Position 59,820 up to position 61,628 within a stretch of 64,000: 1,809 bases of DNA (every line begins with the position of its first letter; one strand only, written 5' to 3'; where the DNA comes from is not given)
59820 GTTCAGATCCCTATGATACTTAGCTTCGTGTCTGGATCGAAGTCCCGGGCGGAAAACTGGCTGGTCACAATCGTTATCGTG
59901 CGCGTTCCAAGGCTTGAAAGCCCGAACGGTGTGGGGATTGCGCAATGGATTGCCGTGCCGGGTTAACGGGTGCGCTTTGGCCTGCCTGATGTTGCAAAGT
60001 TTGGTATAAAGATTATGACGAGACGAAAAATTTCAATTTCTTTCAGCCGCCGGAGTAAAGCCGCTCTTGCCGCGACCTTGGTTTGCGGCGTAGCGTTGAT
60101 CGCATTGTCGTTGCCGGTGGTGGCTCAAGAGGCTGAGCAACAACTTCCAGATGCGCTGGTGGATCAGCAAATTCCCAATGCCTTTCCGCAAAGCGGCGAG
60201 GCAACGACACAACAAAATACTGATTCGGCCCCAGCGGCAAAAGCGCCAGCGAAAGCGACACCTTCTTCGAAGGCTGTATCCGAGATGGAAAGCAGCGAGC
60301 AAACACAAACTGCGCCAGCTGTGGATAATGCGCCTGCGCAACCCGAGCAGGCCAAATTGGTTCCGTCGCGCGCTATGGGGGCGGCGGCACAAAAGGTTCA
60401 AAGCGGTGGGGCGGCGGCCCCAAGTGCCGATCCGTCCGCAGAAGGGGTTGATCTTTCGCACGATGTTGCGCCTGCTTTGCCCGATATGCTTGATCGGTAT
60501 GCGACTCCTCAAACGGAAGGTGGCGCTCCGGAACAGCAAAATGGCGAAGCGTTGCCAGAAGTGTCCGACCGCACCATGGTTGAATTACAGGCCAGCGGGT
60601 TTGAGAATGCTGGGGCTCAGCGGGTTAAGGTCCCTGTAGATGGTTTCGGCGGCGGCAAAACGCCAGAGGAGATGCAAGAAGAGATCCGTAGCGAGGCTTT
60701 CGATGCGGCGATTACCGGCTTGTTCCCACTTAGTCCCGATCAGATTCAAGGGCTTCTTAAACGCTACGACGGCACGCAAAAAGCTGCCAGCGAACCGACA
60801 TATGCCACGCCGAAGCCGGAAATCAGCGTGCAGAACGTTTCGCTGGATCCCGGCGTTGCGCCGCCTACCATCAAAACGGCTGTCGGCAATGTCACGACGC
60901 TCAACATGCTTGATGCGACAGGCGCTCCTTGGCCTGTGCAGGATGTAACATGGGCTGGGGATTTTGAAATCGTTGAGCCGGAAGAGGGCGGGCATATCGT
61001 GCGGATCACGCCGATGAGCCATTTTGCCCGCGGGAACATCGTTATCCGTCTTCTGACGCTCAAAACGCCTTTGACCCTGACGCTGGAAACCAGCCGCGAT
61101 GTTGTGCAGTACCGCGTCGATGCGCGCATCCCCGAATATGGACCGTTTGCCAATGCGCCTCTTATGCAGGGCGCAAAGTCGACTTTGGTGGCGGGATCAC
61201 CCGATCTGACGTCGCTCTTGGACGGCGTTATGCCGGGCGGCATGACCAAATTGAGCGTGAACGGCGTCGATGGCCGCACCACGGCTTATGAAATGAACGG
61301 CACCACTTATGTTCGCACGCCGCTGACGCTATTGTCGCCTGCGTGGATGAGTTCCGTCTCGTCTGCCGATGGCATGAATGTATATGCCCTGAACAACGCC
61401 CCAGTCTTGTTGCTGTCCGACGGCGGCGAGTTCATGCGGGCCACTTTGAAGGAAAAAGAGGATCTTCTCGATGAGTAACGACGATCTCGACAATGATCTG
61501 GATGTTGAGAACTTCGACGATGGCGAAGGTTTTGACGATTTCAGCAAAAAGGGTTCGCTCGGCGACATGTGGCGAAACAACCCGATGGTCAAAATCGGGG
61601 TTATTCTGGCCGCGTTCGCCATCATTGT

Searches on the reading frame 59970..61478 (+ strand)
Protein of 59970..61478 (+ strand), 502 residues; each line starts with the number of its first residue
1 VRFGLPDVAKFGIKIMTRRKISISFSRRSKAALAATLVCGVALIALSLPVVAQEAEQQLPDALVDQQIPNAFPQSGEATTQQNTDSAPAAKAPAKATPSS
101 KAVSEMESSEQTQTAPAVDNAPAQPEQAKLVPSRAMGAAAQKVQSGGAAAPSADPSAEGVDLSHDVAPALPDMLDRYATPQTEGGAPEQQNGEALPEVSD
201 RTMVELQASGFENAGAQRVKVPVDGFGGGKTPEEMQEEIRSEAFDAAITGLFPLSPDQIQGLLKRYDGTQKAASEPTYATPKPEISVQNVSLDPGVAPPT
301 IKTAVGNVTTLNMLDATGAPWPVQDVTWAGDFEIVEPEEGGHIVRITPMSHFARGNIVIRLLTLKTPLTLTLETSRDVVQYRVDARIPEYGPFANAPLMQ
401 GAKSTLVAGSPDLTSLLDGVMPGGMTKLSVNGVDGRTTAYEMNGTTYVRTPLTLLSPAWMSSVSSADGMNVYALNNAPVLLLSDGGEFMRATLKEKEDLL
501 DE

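Call 4: search_protein_families(library=pfam, proteins=[window:59970-61478:+], max_evalue=0.1)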
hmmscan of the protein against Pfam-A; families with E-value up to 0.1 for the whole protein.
window:59970-61478:+ (502 aa): 1 family
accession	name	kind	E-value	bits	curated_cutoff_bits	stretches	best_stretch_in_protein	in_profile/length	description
PF12293.13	T4BSS_DotH_IcmK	-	2.8e-80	269.3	25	1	253-490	1-237/238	Putative outer membrane core complex of type IVb secretion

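Call 38: search_dna_similar(query=window:59970-61478:+, collection=plasmids, mode=protein, max_evalue=0.00001, max_rows=25, rows=spread)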
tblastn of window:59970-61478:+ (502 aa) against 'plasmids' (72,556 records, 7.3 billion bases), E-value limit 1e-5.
Records with a match: 3522; places in all: 3538; records where one place covers at least 80% of the query: 0.
Best place of each record, by identity: <60% 3522.
By first word of the organism name: Escherichia 1336; Klebsiella 920; Salmonella 417; Enterobacter 180; Acinetobacter 127; Shigella 110; Pseudomonas 90; Citrobacter 75; Serratia 57; Xanthomonas 26; and 62 more.
By predicted mobility (MOB-suite, as given by PLSDB): conjugative 3090; mobilizable 234; non-mobilizable 198.
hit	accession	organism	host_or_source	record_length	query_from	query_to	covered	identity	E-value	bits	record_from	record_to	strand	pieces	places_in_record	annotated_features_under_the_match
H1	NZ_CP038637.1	Cupriavidus oxalaticus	whole organism,sewage sludge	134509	196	502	61%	30.4%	7e-24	113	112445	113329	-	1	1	DotH/IcmK family type IV secretion protein | DotG/IcmE/VirB10 family protein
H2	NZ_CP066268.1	Pseudomonas tremae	Prunus avium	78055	241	487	49%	30.9%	2e-13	81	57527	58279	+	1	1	DotH/IcmK family type IV secretion protein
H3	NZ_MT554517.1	Escherichia coli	-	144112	179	492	63%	23.6%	5e-13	79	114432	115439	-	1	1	traN: IncI1-type conjugal transfer protein TraN | DotI/IcmL family type IV secretion protein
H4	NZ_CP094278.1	Klebsiella aerogenes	Homo sapiens,phlegm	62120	241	487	49%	30.0%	6e-15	86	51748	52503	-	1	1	DotH/IcmK family type IV secretion protein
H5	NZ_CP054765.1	Klebsiella pneumoniae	Homo sapiens,sputum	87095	241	487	49%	30.0%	6e-15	86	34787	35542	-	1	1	DotH/IcmK family type IV secretion protein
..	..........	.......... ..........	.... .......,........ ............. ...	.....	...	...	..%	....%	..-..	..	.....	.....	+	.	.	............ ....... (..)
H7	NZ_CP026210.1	Citrobacter sp. CFNIH10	-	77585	253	487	47%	29.3%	3e-12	77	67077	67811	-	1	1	DotH/IcmK family type IV secretion protein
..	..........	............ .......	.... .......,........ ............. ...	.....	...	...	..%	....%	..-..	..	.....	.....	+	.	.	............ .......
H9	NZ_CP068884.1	Escherichia coli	Homo sapiens,Plasmid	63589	253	487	47%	29.3%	3e-12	77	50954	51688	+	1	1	DotH/IcmK family type IV secretion protein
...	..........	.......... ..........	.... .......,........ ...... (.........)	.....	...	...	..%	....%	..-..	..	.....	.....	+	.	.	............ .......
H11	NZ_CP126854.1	Enterobacter hormaechei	Homo sapiens,isolated bacterial ...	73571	253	487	47%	29.3%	3e-12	77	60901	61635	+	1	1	DotH/IcmK family type IV secretion protein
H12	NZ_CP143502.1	Klebsiella pneumoniae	cell culture,Hospital sewage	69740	253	487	47%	29.3%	3e-12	77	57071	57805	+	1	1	DotH/IcmK family type IV secretion protein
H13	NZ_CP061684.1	Acinetobacter seifertii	Homo sapiens,blood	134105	229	472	49%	28.0%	1e-12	79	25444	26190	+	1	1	DotH/IcmK family type IV secretion protein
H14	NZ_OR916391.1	Escherichia coli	-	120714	253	492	48%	28.2%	6e-13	79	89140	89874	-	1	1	DotH/IcmK family type IV secretion protein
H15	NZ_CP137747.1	Acinetobacter sp. 16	Homo sapiens,pure culture,urine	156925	236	472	47%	28.1%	4e-12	77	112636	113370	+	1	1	DotH/IcmK family type IV secretion protein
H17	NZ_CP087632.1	Klebsiella pneumoniae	Homo sapiens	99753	254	492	48%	27.0%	4e-14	83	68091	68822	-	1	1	traN: IncI1-type conjugal transfer protein TraN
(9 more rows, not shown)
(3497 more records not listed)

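Call 39: get_annotated_region(hit=H17, flank=18000)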
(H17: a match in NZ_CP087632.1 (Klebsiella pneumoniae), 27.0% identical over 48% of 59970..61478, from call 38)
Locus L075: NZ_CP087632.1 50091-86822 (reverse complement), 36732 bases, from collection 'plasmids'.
description: Klebsiella pneumoniae subsp. pneumoniae strain DD02341 plasmid pDD02341-3, complete sequence
organism: Klebsiella pneumoniae (NCBI taxid 72407)
taxonomy: Bacteria; Pseudomonadota; Gammaproteobacteria; Enterobacterales; Enterobacteriaceae; Klebsiella; Klebsiella pneumoniae
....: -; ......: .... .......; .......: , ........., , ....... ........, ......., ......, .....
typing (MOB-suite, as given by PLSDB): conjugative; replicon IncI-gamma/K1; relaxase MOBP; mating-pair formation MPF_I
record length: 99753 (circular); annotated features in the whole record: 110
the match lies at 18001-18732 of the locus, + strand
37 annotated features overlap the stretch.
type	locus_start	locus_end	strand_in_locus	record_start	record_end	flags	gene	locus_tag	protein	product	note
CDS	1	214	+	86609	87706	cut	-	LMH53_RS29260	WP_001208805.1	type II secretion system F family protein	-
CDS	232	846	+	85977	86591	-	-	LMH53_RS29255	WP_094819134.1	type 4 pilus major pilin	-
CDS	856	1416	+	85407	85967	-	-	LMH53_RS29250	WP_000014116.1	lytic transglycosylase domain-containing protein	-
CDS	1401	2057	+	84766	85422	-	-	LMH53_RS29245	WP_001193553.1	prepilin peptidase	-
CDS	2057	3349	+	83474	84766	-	-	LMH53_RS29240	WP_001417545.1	shufflon system plasmid conjugative transfer pilus tip adhesin PilV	-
CDS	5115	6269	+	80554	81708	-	-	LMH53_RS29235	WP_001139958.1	site-specific integrase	GO:0015074 - DNA integration [Evidence IEA]; GO:0006310 - DNA recombination [Evidence IEA]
CDS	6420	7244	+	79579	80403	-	traE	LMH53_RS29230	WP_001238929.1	conjugal transfer protein TraE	-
CDS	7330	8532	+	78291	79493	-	-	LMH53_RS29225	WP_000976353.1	conjugal transfer protein TraF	-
CDS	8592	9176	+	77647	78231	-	-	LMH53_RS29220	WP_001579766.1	histidine phosphatase family protein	-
CDS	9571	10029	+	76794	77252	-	traH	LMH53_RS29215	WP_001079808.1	IncI1-type conjugal transfer lipoprotein TraH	-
CDS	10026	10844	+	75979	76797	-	traI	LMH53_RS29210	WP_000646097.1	IncI1-type conjugal transfer lipoprotein TraI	-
CDS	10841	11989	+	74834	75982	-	traJ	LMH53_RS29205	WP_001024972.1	plasmid transfer ATPase TraJ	-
CDS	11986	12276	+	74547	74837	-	-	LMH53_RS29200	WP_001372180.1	hypothetical protein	-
CDS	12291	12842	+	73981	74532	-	-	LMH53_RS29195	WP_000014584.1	phospholipase D family protein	-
CDS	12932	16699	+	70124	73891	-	-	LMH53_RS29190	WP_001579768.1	LPD7 domain-containing protein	-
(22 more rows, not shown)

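Call 40: search_solved_structures(query=L075:26476-27678:+, max_evalue=10, show_alignments=2)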
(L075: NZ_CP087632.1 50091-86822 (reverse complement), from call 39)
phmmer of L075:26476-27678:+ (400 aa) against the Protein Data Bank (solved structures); distinct sequences matched with E-value up to 10: 11.
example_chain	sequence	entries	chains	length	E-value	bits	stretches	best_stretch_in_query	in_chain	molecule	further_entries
5thg_A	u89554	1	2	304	0.28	13.7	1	333-364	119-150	I-OnuI_e-hCCR5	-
5t2o_A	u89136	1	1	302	0.28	13.7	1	333-364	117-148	I-OnuI_e-ag011377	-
7rcc_A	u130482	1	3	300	0.28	13.7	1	333-364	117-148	I-OnuI_e-hPD1-b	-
7rce_A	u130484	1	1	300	0.28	13.7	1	333-364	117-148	I-OnuI_e-hPD1-d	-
5t2h_A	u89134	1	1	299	0.28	13.7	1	333-364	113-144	I-OnuI_e-hTCRa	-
7rcd_A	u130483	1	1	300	0.28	13.7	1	333-364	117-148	I-OnuI_e-hPD1-c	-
7rcf_A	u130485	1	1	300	0.34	13.4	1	333-362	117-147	I-OnuI_e-hPD1-e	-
7rcg_A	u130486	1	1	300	0.35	13.4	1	333-362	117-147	I-OnuI_e-hPD1-f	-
5t8d_A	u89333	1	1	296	0.38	13.3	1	333-370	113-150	I-OnuI_e-vHIVInt_v2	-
5v0q_A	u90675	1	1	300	0.4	13.2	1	333-370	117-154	I-OnuI_e-vHIVInt_v1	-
5t2n_A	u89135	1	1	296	1.6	11.2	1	332-361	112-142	I-OnuI_e-ag007820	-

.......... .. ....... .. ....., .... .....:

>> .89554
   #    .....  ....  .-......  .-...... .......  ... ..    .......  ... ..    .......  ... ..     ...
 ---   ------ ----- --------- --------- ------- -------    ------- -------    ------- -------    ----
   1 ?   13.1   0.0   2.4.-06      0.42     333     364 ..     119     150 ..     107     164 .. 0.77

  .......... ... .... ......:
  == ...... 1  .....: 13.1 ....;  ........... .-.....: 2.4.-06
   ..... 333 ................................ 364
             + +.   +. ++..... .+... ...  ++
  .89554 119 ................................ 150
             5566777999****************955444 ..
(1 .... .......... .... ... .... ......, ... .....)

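Call 42: search_protein_families(library=pfam, proteins=[L075:26476-27678:+], max_evalue=1)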
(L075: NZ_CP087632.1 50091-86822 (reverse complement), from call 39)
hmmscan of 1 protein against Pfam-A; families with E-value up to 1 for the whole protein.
L075:26476-27678:+ (400 aa): 2 families
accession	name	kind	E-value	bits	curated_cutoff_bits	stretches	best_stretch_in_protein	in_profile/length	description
PF08794.16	FHBP_C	-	0.085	14.2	28.1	1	317-378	14-75/97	Factor H binding protein, C-terminal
PF12537.13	GPHR_N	-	0.13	12.8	22.1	1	10-43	18-51/68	The Golgi pH Regulator (GPHR) Family N-terminal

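Call 43: find_homologous_proteins(query=L075:26476-27678:+, max_evalue=0.001)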
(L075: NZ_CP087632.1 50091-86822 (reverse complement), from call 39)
Query L075:26476-27678:+ (400 aa): 299 proteins with E <= 0.001 among 8000 candidates; the best 120 are listed.
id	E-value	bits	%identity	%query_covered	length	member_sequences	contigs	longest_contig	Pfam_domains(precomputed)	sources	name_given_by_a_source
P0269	1.7e-247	838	99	100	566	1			PF28212.1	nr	nr:hypothetical protein KADIGFNM_00029 [Salmonella enterica subsp. enterica serovar London]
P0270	7.2e-234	793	94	100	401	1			PF28212.1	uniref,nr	uniref:TraW lipoprotein n=1 Tax=Escherichia coli TaxID=562 RepID=A0A6D1P5V2_ECOLX|nr:IncI1-type conj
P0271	1.2e-229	780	94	100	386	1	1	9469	PF28212.1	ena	-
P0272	1.7e-222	756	91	100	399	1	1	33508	PF28212.1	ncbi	-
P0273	2.0e-213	726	85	100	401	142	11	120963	PF28212.1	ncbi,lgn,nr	ncbi:TPA: conjugal transfer protein TraW [Salmonella enterica]|nr:conjugal transfer protein TraW [Sa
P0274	5.2e-210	715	99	84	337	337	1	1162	PF28212.1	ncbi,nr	ncbi:TPA: IncI1-type conjugal transfer protein TraW, partial [Escherichia coli]|nr:IncI1-type conjug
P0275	4.6e-207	705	85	100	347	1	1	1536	PF28212.1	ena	-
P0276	8.8e-195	665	77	100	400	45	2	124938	PF28212.1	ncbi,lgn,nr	ncbi:conjugal transfer protein TraW [Salmonella enterica]|nr:conjugal transfer protein TraW [Salmone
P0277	5.8e-190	649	78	95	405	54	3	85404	PF28212.1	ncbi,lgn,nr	ncbi:conjugal transfer protein TraW [Salmonella enterica subsp. enterica serovar Ajiobo]|nr:conjugal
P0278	4.5e-186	636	74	100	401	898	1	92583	PF28212.1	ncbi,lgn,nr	ncbi:conjugal transfer protein TraW [Escherichia coli]|nr:conjugal transfer protein TraW [Escherichi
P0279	8.0e-185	632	73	100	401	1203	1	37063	PF28212.1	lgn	-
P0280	5.3e-183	626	75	97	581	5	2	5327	PF28070.1,PF28212.1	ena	-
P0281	1.5e-167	575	69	95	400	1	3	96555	PF28212.1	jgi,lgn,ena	-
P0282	2.1e-166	572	69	100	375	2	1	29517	PF28212.1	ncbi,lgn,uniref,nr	ncbi:conjugal transfer protein [Escherichia coli O91:H14 str. 06-3691]|uniref:conjugal transfer prot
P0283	1.2e-165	569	67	98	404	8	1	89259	PF28212.1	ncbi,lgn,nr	ncbi:conjugal transfer protein TraW [Salmonella enterica subsp. enterica]|nr:conjugal transfer prote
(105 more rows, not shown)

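Call 46: search_solved_structures(query=A3, max_evalue=10, show_alignments=1)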
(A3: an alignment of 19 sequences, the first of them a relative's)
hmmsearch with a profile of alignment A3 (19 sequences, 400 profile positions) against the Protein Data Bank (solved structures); distinct sequences matched with E-value up to 10: 16.
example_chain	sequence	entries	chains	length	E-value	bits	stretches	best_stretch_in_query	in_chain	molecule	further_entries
5t2h_A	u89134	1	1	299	0.25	13.4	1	339-361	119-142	I-OnuI_e-hTCRa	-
7rcd_A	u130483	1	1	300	0.26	13.4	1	339-361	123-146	I-OnuI_e-hPD1-c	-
7rcc_A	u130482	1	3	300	0.26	13.3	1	339-361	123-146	I-OnuI_e-hPD1-b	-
7rce_A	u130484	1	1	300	0.26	13.3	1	339-361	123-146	I-OnuI_e-hPD1-d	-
5t2o_A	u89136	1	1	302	0.26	13.3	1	339-361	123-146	I-OnuI_e-ag011377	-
5thg_A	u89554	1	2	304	0.27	13.3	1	339-361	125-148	I-OnuI_e-hCCR5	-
7rcg_A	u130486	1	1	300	0.28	13.2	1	339-360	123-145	I-OnuI_e-hPD1-f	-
7rcf_A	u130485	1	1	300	0.28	13.2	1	339-360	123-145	I-OnuI_e-hPD1-e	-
8x24_A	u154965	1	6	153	0.52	12.3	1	313-396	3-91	AcrIF25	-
6xye_B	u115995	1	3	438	0.71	11.9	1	42-78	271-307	Fusion glycoprotein F1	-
5t8d_A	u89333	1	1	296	1.2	11.1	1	339-368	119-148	I-OnuI_e-vHIVInt_v2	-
5v0q_A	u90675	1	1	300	1.2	11.1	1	339-368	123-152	I-OnuI_e-vHIVInt_v1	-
6ulg_N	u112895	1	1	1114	2.2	10.3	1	70-135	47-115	Folliculin-interacting protein 2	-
6nzd_I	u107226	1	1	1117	2.2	10.3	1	70-135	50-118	Folliculin-interacting protein 2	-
5t2n_A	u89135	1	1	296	2.6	10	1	339-359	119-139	I-OnuI_e-ag007820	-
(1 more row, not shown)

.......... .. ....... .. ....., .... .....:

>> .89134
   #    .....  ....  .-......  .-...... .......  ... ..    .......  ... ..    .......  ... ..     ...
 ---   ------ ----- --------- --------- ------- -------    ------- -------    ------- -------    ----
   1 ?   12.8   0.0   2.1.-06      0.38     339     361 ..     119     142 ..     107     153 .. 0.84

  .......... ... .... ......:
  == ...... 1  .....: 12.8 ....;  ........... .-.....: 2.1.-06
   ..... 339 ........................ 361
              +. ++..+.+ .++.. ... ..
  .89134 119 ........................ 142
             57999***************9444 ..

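Call 97: search_dna_similar(query=L075:26476-27678:+, collection=plasmids, mode=protein, max_evalue=0.001, max_rows=40, rows=spread)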
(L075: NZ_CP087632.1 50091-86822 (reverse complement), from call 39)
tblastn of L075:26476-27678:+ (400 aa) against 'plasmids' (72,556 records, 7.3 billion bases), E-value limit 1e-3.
Records with a match: 3431; places in all: 3452; records where one place covers at least 80% of the query: 3415.
Best place of each record, by identity: >=99% 674; 95-99% 661; 90-95% 8; 80-90% 10; 60-80% 526; <60% 1552.
By first word of the organism name: Escherichia 1391; Klebsiella 917; Salmonella 450; Enterobacter 180; Serratia 126; Shigella 110; Citrobacter 76; Pseudomonas 66; Yersinia 25; Xanthomonas 13; and 30 more.
By predicted mobility (MOB-suite, as given by PLSDB): conjugative 3159; mobilizable 162; non-mobilizable 110.
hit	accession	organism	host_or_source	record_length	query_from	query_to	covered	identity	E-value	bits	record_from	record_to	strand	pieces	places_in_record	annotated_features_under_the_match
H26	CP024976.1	Escherichia coli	cell culture,the intestine membrane of ...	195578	1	400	100%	100.0%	0e+0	778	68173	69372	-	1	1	hypothetical protein (x2)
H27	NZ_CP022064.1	Salmonella enterica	Environment,ground turkey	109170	1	400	100%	99.8%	0e+0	773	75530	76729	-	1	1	traW: IncI1-type conjugal transfer protein TraW | traV: IncI1-type conjugal transfer protein TraV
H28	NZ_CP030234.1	Salmonella enterica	-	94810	1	400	100%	99.5%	0e+0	770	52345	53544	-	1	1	traW: IncI1-type conjugal transfer protein TraW | traV: IncI1-type conjugal transfer protein TraV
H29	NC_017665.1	Escherichia coli W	-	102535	1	400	100%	99.0%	0e+0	764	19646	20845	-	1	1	traW: IncI1-type conjugal transfer protein TraW | traV: IncI1-type conjugal transfer protein TraV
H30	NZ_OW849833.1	Salmonella enterica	Gallus gallus,Broiler chicken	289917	1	400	100%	99.0%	0e+0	764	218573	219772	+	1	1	traW: IncI1-type conjugal transfer protein TraW | traV: IncI1-type conjugal transfer protein TraV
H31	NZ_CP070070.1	Escherichia coli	Homo sapiens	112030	1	400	100%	99.0%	0e+0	764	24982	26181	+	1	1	traW: IncI1-type conjugal transfer protein TraW | traV: IncI1-type conjugal transfer protein TraV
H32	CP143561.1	Salmonella enterica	Homo sapiens,human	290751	1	400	100%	99.0%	0e+0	764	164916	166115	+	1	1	traW: IncI1-type conjugal transfer protein TraW | traV: IncI1-type conjugal transfer protein TraV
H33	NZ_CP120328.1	Salmonella enterica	food,State of Palestine: West Bank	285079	1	400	100%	99.0%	0e+0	764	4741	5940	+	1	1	traW: IncI1-type conjugal transfer protein TraW | traV: IncI1-type conjugal transfer protein TraV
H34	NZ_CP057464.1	Escherichia fergusonii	culture,Pooled cattle faecal samples ...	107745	1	400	100%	98.8%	0e+0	761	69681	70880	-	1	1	traW: IncI1-type conjugal transfer protein TraW | traV: IncI1-type conjugal transfer protein TraV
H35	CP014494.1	Escherichia coli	Homo sapiens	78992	1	400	100%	98.0%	0e+0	759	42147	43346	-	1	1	conjugal transfer protein | conjugal transfer protein TraV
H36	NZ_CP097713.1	Escherichia coli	Chicken blood (Gallus gallus)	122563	1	400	100%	98.0%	0e+0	759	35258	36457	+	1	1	traW: IncI1-type conjugal transfer protein TraW | traV: IncI1-type conjugal transfer protein TraV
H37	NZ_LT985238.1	Escherichia coli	-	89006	1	400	100%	98.0%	0e+0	759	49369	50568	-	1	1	traW: IncI1-type conjugal transfer protein TraW | traV: IncI1-type conjugal transfer protein TraV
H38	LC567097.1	Escherichia coli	-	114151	1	400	100%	98.0%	0e+0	759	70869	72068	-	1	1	traW: TraW lipoprotein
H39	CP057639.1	Escherichia coli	culture,Pooled cattle faecal samples ...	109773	1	400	100%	98.0%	0e+0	758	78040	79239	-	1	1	traW: IncI1-type conjugal transfer protein TraW | traV: IncI1-type conjugal transfer protein TraV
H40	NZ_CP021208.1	Escherichia coli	Homo sapiens,blood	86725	1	400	100%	97.5%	0e+0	756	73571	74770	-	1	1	traW: IncI1-type conjugal transfer protein TraW | traV: IncI1-type conjugal transfer protein TraV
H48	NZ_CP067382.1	Klebsiella grimontii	Homo sapiens,urine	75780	1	400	100%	49.4%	2e-107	354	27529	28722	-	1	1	traW: conjugal transfer protein TraW | traX: conjugal transfer protein TraX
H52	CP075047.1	Salmonella enterica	environmental,sediment stream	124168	9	400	98%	45.4%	1e-102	340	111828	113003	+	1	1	traW: conjugal transfer protein TraW | traX: conjugal transfer protein TraX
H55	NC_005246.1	Erwinia amylovora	apple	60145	11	400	98%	36.4%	3e-68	241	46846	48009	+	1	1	traW: conjugal transfer protein TraW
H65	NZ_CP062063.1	Janthinobacterium sp. HH102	whole organism,water rainwater-tap ...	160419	155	353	50%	31.1%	3e-13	79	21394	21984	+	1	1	hypothetical protein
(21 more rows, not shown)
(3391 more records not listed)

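Call 98: get_annotated_region(hit=H55, flank=300)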
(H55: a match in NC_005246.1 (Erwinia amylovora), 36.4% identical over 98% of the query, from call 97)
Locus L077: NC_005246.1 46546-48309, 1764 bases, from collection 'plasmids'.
description: Erwinia amylovora plasmid pEL60, complete sequence
organism: Erwinia amylovora (NCBI taxid 552)
taxonomy: Bacteria; Pseudomonadota; Gammaproteobacteria; Enterobacterales; Erwiniaceae; Erwinia; Erwinia amylovora
host: -; source: apple; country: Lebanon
typing (MOB-suite, as given by PLSDB): conjugative; replicon IncL/M; relaxase MOBP; mating-pair formation MPF_I
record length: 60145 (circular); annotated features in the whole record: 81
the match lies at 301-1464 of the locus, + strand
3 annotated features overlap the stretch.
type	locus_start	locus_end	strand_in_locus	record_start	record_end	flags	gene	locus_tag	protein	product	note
CDS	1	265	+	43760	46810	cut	-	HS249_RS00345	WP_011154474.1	conjugative transfer protein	-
CDS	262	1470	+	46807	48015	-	traW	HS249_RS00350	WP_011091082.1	conjugal transfer protein TraW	-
CDS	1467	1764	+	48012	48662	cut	-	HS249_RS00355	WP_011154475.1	hypothetical protein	-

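Call 99: get_annotated_region(hit=H65, flank=1500)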
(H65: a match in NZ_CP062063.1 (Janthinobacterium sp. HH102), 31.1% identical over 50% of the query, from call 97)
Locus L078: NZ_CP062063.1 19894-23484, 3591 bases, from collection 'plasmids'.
description: Janthinobacterium sp. HH102 plasmid pJAB4160, complete sequence
organism: Janthinobacterium sp. HH102 (NCBI taxid 1537274)
taxonomy: Bacteria; Pseudomonadota; Betaproteobacteria; Burkholderiales; Oxalobacteraceae; Janthinobacterium; Janthinobacterium sp. HH102
host: -; source: whole organism,water rainwater-tap Botanic Garden Hamburg; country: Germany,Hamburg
typing (MOB-suite, as given by PLSDB): non-mobilizable
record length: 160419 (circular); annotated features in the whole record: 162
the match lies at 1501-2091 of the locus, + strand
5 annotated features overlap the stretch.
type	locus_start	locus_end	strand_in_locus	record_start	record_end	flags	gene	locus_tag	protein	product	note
CDS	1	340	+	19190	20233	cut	-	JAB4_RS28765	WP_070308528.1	hypothetical protein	-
CDS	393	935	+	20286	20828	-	-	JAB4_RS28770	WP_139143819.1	hypothetical protein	-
CDS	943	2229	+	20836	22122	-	-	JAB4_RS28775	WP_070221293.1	hypothetical protein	-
CDS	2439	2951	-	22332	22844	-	-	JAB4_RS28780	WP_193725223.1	hypothetical protein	-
CDS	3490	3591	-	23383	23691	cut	-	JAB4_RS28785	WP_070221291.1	hypothetical protein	-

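Call 100: get_annotated_region(hit=H52, flank=300)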
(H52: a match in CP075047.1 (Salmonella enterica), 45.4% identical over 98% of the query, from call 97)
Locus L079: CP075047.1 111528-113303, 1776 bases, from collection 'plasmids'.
description: Salmonella enterica strain CFSAN008810 plasmid pCFSAN008810, complete sequence
organism: Salmonella enterica (NCBI taxid 28901)
taxonomy: Bacteria; Pseudomonadota; Gammaproteobacteria; Enterobacterales; Enterobacteriaceae; Salmonella; Salmonella enterica
host: -; source: environmental,sediment stream; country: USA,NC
typing (MOB-suite, as given by PLSDB): non-mobilizable; replicon IncFIB
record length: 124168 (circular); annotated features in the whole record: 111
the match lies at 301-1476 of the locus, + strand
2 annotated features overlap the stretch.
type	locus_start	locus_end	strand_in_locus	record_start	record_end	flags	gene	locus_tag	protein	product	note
CDS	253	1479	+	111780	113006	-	traW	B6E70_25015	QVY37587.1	conjugal transfer protein TraW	-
CDS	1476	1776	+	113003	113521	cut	traX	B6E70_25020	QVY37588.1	conjugal transfer protein TraX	-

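Call 101: get_annotated_region(hit=H48, flank=300)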
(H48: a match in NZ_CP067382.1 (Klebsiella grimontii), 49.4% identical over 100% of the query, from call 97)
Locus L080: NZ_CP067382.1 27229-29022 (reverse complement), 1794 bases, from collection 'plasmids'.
description: Klebsiella grimontii strain 2481359 plasmid p2481359-2, complete sequence
organism: Klebsiella grimontii (NCBI taxid 2058152)
taxonomy: Bacteria; Pseudomonadota; Gammaproteobacteria; Enterobacterales; Enterobacteriaceae; Klebsiella; Klebsiella grimontii
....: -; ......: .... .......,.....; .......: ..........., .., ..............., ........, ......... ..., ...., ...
typing (MOB-suite, as given by PLSDB): conjugative; replicon IncFII; relaxase MOBP; mating-pair formation MPF_I
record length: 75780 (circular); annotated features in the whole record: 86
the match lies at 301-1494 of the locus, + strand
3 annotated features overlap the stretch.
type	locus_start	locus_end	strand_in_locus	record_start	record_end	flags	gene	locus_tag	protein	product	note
CDS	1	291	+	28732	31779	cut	-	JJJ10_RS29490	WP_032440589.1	conjugal transfer protein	-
CDS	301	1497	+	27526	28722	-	traW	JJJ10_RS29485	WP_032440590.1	conjugal transfer protein TraW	-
CDS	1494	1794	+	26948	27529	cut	traX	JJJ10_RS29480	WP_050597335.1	conjugal transfer protein TraX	-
